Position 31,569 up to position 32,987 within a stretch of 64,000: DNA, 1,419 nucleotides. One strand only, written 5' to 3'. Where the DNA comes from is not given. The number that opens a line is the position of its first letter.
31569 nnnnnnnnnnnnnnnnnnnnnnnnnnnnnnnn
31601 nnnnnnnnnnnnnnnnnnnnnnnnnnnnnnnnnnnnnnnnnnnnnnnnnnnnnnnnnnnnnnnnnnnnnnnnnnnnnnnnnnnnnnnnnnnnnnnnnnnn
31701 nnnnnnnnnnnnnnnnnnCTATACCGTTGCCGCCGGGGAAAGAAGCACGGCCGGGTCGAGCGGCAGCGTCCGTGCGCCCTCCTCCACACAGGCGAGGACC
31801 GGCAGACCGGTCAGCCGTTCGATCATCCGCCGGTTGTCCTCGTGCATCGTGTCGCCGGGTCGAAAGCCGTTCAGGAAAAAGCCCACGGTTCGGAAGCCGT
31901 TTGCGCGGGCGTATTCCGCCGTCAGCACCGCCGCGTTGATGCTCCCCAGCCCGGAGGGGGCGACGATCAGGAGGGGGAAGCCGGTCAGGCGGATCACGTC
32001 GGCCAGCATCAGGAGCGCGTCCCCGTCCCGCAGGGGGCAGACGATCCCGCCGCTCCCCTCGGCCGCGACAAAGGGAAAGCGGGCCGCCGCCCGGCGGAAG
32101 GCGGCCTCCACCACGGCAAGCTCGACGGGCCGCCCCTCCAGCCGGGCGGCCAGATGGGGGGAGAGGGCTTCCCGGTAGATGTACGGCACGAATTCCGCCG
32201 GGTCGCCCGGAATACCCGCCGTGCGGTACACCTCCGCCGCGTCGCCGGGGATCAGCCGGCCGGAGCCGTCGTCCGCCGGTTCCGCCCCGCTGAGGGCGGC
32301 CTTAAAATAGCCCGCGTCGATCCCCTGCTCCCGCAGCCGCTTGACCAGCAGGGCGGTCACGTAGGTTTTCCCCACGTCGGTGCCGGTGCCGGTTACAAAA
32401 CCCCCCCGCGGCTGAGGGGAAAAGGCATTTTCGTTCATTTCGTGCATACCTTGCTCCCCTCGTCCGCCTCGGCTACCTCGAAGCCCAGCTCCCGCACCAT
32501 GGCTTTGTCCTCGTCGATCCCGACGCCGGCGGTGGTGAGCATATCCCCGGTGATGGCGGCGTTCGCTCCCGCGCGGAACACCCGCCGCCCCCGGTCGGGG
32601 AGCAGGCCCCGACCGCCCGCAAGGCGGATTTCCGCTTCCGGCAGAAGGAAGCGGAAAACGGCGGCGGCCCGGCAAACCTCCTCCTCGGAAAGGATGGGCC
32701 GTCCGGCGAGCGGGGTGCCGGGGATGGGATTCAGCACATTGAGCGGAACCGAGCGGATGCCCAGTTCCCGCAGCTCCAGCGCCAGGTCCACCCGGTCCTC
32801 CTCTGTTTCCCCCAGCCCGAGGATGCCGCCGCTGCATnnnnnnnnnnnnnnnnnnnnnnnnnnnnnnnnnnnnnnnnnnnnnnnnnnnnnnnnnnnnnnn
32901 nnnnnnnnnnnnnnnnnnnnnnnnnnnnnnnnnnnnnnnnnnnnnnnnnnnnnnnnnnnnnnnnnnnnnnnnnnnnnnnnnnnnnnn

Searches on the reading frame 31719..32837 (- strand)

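Call 15: search_protein_families(library=pfam, proteins=[window:31719-32837:-], max_evalue=0.001)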
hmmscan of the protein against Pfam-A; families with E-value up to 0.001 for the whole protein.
window:31719-32837:- (372 aa): 3 families
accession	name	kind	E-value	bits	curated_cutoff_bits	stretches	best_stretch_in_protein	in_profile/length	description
PF13500.12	AAA_26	-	5.2e-31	108.5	27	1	147-353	4-190/198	AAA domain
PF01656.29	CbiA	-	8.7e-05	22.9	25.4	1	148-352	3-110/125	CobQ/CobB/MinD/ParA nucleotide binding domain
PF07755.17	DUF1611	-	0.00012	22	25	0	147-180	16-49/201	Domain of unknown function (DUF1611_C) P-loop domain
